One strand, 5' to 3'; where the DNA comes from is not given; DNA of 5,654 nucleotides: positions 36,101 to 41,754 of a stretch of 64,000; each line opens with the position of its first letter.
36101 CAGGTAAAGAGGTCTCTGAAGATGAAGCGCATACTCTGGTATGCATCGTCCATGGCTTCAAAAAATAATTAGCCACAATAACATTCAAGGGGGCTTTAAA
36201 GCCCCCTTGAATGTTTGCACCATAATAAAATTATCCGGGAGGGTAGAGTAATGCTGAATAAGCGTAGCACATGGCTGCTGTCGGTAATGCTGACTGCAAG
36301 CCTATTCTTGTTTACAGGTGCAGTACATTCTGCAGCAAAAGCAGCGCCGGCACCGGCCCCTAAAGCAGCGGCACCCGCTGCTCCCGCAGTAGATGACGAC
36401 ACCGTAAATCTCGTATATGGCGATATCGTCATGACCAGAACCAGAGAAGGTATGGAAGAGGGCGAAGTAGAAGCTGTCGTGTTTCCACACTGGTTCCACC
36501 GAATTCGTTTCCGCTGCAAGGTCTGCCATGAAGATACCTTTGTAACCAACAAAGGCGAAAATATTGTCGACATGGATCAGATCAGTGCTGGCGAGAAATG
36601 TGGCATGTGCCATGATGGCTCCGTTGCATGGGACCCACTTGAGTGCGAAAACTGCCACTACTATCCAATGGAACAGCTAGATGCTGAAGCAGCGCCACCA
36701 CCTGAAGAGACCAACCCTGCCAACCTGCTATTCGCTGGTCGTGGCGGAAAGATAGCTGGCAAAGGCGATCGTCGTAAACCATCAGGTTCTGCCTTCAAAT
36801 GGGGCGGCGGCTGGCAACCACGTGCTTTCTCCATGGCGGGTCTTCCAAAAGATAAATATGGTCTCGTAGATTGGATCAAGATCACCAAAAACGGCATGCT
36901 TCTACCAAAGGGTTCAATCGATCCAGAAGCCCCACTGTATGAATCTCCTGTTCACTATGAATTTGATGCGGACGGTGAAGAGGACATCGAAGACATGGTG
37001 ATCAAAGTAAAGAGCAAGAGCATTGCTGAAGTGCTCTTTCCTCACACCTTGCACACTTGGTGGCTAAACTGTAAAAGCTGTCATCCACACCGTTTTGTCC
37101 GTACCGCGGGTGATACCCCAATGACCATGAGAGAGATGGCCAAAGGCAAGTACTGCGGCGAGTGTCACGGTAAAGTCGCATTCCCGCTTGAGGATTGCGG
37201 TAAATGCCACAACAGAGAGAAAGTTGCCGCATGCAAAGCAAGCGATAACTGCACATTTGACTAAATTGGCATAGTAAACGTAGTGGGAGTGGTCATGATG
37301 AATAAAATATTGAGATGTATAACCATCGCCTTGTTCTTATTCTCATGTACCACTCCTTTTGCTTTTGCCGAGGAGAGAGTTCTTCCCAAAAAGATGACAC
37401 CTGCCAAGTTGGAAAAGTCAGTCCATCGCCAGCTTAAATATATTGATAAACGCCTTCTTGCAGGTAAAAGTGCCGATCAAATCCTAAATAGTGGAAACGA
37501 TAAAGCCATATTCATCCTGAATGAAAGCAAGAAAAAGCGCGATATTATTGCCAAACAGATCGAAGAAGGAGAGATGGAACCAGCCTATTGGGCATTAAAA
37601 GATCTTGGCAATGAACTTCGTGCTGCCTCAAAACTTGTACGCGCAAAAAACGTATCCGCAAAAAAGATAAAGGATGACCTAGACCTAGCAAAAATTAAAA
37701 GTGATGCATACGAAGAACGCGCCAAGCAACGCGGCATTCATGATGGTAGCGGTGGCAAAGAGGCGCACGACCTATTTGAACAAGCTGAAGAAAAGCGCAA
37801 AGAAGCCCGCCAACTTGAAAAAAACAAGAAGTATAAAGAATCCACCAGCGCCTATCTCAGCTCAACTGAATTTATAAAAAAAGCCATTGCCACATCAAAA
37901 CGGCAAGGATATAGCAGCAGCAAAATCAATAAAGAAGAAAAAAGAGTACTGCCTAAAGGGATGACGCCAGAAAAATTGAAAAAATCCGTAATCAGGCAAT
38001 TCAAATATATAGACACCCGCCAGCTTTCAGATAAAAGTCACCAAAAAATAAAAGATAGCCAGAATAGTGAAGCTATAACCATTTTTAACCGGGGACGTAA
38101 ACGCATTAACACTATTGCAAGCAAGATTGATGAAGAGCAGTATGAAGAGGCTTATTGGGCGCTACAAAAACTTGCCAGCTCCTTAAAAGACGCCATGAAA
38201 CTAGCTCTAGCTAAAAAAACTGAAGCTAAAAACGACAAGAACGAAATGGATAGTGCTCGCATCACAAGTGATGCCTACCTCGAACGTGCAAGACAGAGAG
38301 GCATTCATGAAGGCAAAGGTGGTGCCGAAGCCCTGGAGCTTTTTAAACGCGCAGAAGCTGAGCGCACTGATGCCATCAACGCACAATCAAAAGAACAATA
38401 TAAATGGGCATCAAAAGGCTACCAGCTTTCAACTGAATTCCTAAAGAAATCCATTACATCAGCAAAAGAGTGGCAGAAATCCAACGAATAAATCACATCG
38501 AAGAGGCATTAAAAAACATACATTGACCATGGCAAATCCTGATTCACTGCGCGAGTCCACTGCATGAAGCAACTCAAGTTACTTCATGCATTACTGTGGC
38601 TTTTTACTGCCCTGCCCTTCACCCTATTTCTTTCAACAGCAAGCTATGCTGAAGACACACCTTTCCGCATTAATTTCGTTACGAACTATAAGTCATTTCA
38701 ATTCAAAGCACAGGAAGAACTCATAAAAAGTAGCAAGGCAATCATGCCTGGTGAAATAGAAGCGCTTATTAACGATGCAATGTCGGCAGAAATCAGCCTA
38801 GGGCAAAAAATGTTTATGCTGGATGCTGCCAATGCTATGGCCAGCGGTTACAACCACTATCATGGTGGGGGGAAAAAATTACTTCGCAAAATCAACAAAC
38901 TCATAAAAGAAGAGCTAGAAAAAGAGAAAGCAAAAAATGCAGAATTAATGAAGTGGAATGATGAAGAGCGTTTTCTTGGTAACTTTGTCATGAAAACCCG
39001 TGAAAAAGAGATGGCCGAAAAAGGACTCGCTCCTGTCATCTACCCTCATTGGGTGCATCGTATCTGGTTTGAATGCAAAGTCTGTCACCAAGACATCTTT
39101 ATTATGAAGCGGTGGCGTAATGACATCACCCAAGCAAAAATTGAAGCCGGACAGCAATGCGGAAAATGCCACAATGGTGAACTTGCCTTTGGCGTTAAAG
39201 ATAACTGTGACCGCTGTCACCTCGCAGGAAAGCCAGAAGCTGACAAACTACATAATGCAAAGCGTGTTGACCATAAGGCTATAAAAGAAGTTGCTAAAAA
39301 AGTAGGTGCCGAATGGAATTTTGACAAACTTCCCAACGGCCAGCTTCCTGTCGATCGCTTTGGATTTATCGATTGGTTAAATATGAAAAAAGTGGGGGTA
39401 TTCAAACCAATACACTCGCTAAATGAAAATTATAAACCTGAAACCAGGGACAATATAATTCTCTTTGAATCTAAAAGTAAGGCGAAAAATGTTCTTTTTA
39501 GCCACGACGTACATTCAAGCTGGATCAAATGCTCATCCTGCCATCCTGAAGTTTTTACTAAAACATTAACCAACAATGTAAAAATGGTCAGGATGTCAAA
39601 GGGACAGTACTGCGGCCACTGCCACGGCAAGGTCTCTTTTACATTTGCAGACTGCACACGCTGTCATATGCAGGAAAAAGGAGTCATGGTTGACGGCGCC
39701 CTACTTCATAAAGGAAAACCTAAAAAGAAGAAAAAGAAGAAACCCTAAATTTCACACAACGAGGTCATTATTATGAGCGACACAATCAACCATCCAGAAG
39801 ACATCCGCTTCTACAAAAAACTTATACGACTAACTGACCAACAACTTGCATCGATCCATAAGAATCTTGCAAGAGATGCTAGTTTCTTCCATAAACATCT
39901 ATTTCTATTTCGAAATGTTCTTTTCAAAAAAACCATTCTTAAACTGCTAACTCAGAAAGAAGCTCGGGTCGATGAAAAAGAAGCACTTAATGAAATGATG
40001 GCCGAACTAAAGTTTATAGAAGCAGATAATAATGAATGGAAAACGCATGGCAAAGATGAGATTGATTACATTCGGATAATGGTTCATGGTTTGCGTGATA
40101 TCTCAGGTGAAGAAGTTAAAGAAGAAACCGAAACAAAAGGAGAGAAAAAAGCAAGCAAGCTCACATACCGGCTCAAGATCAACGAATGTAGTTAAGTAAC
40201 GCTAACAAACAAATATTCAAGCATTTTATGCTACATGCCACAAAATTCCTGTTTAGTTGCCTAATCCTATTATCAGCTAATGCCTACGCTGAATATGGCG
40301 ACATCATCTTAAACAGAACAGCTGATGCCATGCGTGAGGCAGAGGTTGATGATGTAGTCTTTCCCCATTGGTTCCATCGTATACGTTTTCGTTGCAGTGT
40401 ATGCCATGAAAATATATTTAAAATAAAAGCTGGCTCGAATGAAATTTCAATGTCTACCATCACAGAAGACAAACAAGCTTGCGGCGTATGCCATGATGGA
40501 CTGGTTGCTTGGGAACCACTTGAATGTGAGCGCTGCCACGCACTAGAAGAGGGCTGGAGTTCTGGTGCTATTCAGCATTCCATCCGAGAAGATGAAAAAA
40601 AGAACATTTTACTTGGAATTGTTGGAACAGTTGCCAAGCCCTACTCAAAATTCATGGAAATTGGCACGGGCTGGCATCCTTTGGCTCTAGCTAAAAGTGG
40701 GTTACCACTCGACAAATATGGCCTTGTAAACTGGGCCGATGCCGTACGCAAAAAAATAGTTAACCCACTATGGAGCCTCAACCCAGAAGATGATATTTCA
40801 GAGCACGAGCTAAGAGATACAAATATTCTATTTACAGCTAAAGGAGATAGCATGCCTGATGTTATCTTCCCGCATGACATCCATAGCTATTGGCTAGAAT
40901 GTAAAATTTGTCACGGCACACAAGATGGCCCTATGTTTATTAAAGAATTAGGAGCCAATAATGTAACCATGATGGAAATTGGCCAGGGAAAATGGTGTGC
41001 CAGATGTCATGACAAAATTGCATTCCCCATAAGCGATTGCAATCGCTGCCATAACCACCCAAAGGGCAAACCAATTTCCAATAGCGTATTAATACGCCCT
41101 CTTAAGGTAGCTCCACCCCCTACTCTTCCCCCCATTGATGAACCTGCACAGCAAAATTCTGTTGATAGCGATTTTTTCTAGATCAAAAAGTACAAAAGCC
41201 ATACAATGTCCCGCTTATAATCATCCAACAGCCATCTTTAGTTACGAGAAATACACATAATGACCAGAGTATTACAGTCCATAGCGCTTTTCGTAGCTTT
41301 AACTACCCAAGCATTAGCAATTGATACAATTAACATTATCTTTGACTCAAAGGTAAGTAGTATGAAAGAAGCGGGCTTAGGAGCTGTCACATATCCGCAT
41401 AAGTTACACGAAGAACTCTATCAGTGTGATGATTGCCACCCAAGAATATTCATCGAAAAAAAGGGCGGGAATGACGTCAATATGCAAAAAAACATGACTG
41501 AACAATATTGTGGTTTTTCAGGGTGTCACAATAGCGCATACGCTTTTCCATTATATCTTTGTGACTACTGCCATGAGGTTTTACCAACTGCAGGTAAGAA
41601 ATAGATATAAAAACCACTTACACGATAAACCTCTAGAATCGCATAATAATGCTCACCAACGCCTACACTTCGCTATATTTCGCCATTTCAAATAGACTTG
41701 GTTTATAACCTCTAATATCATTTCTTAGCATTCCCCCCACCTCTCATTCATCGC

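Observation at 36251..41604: Family of four paralogous c7-type cytochromes with a conserved two-domain architecture and an inter-domain D-(K/R)-(Y/F)-G-(L/F)-(V/I)-(D/N)-W motif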

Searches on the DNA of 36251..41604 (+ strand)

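Call 6: search_dna_similar(query=window:36251-41604:+, collection=plasmids, mode=distant)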
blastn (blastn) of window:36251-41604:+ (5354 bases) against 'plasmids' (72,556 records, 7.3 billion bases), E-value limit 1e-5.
No match.

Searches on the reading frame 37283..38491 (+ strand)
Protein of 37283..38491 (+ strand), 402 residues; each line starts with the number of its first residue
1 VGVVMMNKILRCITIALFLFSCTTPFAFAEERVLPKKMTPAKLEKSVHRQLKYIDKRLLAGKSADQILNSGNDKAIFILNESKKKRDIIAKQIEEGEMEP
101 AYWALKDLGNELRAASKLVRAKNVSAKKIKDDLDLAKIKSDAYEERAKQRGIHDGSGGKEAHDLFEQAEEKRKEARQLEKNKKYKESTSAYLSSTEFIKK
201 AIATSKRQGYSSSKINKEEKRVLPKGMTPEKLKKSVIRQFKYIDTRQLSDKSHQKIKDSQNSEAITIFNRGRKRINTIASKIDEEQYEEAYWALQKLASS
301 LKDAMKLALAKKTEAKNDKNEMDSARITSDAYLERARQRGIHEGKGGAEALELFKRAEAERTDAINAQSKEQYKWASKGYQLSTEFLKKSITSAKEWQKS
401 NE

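Call 3: search_protein_families(library=pfam, proteins=[window:37283-38491:+], max_evalue=0.01)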
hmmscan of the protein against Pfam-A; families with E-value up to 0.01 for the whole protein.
window:37283-38491:+ (402 aa): 2 families
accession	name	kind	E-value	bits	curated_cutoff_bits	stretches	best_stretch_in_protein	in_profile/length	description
PF08827.16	DUF1805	-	0.00098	19.8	29.5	0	334-352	44-62/64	Domain of unknown function (DUF1805)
PF01488.26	Shikimate_DH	-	0.0058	17.1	24.3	0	260-304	34-76/138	Shikimate / quinate 5-dehydrogenase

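Call 4: search_protein_families(library=ncbifam, proteins=[window:37283-38491:+], max_evalue=0.01)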
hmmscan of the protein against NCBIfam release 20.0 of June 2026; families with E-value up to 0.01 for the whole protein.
window:37283-38491:+ (402 aa): 1 family
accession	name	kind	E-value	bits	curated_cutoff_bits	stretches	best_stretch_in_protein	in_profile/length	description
NF000744.0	PRK00045.1-3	equivalog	0.0071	15.2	429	0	260-304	207-251/447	glutamyl-tRNA reductase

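Call 47: search_protein_families(library=pfam, proteins=[window:37283-38491:+], max_evalue=10)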
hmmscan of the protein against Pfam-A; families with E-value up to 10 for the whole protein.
window:37283-38491:+ (402 aa): 4 families
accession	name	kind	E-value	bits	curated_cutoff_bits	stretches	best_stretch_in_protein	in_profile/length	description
PF08827.16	DUF1805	-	0.00098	19.8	29.5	2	334-352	44-62/64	Domain of unknown function (DUF1805)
PF01488.26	Shikimate_DH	-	0.0058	17.1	24.3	1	260-304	34-76/138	Shikimate / quinate 5-dehydrogenase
PF05595.16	DUF771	-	0.16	12.5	22.9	1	92-137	13-58/90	Domain of unknown function (DUF771)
PF05168.19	HEPN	-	1.4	9.6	22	1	162-210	2-50/117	HEPN domain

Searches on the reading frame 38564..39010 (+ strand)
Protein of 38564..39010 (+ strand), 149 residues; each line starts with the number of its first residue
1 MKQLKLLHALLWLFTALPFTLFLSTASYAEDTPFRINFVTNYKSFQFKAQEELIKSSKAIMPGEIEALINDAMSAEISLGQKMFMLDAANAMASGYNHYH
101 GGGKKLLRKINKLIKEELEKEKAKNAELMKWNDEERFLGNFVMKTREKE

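Call 47: search_protein_families(library=pfam, proteins=[window:38564-39010:+], max_evalue=10)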
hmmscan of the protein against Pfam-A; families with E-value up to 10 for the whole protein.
window:38564-39010:+ (149 aa): 1 family
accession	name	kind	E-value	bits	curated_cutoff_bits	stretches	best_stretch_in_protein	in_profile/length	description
PF10193.14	Telomere_reg-2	-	0.14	13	23.6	1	62-92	80-111/112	Telomere length regulation protein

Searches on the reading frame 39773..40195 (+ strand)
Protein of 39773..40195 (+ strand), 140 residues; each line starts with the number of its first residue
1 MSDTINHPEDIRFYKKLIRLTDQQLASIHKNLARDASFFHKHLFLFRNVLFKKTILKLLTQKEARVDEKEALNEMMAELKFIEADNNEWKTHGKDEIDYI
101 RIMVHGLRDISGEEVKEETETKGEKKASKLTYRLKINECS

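Call 3: search_protein_families(library=pfam, proteins=[window:39773-40195:+], max_evalue=0.01)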
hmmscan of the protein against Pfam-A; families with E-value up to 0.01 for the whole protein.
window:39773-40195:+ (140 aa): 1 family
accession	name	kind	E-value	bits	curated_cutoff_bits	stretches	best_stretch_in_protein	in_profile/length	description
PF17898.6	GerD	-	0.003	18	29.5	1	9-77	30-98/114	Spore germination GerD central core domain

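Call 4: search_protein_families(library=ncbifam, proteins=[window:39773-40195:+], max_evalue=0.01)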
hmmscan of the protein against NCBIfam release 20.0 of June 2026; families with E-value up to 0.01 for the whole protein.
window:39773-40195:+ (140 aa): 1 family
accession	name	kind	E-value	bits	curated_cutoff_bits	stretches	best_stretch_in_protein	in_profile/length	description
NF040801.1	spore_GerD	equivalog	0.0019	17.8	100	1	9-77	89-157/174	spore germination lipoprotein GerD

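Call 47: search_protein_families(library=pfam, proteins=[window:39773-40195:+], max_evalue=10)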
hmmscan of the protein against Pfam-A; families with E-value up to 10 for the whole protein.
window:39773-40195:+ (140 aa): 1 family
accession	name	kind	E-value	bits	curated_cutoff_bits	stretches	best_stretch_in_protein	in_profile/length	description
PF17898.6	GerD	-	0.003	18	29.5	1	9-77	30-98/114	Spore germination GerD central core domain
